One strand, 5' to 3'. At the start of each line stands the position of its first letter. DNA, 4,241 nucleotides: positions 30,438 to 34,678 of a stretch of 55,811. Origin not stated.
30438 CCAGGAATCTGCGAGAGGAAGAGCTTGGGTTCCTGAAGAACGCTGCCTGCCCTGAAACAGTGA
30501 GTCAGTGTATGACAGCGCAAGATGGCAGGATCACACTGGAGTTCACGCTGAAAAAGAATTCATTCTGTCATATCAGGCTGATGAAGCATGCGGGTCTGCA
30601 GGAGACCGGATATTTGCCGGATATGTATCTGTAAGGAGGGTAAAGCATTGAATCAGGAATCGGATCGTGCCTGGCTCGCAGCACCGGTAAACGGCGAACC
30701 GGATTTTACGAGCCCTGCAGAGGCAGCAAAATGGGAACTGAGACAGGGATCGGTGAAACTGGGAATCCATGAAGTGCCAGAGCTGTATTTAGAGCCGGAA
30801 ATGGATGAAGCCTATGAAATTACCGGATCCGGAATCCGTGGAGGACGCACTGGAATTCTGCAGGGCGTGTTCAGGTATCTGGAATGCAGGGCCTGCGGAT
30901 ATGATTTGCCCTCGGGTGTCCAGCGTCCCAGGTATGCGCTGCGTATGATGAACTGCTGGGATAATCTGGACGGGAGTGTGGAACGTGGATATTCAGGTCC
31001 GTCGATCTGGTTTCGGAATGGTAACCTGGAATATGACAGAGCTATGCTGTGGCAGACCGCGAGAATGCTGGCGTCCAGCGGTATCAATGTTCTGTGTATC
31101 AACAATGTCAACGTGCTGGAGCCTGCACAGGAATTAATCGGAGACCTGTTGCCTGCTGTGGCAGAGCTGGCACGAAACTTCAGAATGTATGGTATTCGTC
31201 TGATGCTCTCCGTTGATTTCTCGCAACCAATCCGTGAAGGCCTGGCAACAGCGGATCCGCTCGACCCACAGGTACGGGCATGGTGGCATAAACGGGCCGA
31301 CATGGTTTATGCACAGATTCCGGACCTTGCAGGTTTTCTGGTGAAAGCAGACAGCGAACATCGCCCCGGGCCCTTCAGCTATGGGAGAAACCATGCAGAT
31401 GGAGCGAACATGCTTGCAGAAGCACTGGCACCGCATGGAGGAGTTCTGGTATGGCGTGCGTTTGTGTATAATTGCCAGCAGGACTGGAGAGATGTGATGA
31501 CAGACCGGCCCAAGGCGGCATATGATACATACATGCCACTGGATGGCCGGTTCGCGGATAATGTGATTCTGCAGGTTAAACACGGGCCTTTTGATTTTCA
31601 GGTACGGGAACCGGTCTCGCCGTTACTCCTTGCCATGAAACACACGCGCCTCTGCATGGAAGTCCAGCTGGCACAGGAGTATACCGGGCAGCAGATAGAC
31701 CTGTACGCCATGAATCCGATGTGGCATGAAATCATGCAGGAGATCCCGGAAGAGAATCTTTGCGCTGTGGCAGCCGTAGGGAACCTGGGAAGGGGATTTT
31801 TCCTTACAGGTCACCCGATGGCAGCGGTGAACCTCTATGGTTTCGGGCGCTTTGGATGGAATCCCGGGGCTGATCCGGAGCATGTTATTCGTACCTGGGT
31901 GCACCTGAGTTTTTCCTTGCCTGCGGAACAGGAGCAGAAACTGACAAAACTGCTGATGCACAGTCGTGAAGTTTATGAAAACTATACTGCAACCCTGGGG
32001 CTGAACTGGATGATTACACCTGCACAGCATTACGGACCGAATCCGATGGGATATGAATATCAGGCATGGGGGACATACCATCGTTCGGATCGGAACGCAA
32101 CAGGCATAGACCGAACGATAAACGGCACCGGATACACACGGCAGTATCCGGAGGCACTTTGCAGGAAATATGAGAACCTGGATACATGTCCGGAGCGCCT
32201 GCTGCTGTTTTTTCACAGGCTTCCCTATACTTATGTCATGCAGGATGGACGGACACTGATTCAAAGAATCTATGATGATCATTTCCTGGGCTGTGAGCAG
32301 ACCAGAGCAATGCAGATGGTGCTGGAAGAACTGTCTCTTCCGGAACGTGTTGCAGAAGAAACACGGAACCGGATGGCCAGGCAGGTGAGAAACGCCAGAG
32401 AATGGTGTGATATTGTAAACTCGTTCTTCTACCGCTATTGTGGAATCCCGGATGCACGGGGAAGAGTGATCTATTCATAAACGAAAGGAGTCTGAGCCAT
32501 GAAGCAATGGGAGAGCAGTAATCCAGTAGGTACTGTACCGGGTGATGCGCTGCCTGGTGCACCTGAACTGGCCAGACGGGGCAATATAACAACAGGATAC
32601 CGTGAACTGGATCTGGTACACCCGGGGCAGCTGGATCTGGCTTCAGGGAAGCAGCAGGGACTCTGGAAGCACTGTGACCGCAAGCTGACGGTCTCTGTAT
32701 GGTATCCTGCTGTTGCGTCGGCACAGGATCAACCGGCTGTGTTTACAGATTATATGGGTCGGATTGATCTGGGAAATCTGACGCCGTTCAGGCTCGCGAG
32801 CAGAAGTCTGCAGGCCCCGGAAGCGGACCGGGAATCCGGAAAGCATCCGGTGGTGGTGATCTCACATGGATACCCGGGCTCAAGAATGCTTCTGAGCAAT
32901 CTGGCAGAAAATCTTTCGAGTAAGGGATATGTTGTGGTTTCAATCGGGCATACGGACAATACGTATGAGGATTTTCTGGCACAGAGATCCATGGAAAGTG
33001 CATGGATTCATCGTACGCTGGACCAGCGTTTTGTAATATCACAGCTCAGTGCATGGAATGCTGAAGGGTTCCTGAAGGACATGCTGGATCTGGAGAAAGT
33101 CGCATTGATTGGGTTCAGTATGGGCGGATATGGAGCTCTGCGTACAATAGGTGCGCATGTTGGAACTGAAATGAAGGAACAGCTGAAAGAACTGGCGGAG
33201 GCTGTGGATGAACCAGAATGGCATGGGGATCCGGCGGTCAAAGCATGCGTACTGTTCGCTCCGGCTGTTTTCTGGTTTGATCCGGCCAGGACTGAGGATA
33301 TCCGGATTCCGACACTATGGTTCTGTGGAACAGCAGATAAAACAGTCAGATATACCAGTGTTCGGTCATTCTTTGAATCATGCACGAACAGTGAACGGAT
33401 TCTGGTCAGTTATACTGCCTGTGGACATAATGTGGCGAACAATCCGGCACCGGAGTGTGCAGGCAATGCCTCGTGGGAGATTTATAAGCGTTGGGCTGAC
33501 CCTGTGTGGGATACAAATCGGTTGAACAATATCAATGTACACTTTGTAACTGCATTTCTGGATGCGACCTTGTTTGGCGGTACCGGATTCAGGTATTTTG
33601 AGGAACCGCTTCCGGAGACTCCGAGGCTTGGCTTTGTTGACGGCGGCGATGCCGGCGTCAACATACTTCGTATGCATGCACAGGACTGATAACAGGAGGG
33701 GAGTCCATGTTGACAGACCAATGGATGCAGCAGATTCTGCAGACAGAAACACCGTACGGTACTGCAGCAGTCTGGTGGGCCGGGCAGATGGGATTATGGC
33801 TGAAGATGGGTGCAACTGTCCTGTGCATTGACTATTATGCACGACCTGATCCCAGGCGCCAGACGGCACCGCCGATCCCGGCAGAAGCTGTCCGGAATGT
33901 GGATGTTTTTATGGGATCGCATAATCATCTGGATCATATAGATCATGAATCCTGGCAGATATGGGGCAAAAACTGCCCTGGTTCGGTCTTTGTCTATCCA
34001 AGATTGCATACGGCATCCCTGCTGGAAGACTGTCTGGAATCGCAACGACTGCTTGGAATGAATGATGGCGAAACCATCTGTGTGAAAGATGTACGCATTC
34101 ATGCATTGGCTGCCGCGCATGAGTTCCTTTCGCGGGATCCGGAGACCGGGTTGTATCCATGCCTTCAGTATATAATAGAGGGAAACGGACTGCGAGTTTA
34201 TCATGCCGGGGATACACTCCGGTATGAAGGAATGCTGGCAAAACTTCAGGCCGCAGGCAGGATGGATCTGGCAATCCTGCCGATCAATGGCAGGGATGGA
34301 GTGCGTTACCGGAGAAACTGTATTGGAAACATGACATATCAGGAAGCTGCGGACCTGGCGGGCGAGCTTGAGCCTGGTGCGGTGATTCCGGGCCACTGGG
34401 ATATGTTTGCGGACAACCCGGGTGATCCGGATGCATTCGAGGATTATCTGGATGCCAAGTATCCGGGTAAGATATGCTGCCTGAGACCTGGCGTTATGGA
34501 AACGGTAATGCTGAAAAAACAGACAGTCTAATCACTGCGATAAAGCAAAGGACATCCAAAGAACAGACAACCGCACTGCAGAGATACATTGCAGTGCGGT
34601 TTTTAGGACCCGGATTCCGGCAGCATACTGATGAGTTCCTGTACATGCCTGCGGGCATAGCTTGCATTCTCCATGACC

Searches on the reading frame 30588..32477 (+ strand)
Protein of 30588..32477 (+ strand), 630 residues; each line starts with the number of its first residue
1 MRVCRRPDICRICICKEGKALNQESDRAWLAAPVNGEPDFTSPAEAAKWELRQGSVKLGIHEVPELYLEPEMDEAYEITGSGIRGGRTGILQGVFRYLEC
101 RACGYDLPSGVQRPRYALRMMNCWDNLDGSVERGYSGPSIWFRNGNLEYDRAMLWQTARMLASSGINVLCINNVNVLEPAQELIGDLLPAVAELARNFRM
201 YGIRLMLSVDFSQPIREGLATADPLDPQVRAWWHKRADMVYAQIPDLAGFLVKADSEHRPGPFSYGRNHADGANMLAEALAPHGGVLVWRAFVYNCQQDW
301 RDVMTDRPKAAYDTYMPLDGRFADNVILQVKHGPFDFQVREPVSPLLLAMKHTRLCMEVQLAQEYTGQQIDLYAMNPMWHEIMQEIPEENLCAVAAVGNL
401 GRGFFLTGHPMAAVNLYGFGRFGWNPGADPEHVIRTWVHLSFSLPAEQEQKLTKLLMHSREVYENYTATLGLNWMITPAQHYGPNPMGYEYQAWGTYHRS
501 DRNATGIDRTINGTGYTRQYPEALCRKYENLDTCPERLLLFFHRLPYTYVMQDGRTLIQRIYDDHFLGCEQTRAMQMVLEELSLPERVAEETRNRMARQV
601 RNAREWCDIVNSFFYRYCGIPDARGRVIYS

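Call 44: search_protein_families(library=pfam, proteins=[window:30588-32477:+], max_evalue=0.001)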
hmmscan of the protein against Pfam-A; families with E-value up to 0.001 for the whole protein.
window:30588-32477:+ (630 aa): 2 families
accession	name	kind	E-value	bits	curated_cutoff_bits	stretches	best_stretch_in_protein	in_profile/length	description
PF07488.18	Glyco_hydro_67M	-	3.1e-117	391.7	23.5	1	111-384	14-286/326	Glycosyl hydrolase family 67 middle domain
PF07477.17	Glyco_hydro_67C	-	1.8e-76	257.1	27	1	407-626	1-222/223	Glycosyl hydrolase family 67 C-terminus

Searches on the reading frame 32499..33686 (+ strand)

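Call 44: search_protein_families(library=pfam, proteins=[window:32499-33686:+], max_evalue=0.001)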
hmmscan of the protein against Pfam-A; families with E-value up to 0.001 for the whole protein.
window:32499-33686:+ (396 aa): 8 families
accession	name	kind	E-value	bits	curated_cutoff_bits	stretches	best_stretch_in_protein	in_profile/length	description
PF12740.14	PETase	-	5.5e-12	46.1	28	1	113-216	51-142/263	PET hydrolase-like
PF03403.19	PAF-AH_p_II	-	6.3e-11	41.9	20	1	112-155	96-139/372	Platelet-activating factor acetylhydrolase, isoform II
PF12146.15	Hydrolase_4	-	7.3e-10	39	27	1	235-315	158-237/239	Serine aminopeptidase, S33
PF00561.26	Abhydrolase_1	-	8.8e-10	39.1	25.8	1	117-215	1-85/245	alpha/beta hydrolase fold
PF03959.19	FSH1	-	1.5e-05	25.2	21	1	202-311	104-200/211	Serine hydrolase (FSH1)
PF07224.18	Chlorophyllase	-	5.3e-05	22.6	26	1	111-214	37-131/301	Chlorophyllase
PF01738.24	DLH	-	8.2e-05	22.7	21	0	112-216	9-114/217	Dienelactone hydrolase family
PF12697.13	Abhydrolase_6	-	0.0005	21.2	26.3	0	119-215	1-82/217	Alpha/beta hydrolase family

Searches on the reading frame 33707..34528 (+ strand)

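Call 44: search_protein_families(library=pfam, proteins=[window:33707-34528:+], max_evalue=0.001)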
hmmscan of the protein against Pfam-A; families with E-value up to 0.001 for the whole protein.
window:33707-34528:+ (274 aa): 2 families
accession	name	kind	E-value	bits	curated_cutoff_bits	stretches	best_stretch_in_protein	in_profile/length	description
PF12706.13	Lactamase_B_2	-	3e-16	60.1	27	1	48-231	10-200/200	Beta-lactamase superfamily domain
PF13483.12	Lactamase_B_3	-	5.5e-11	43.1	24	1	24-230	4-160/160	Beta-lactamase superfamily domain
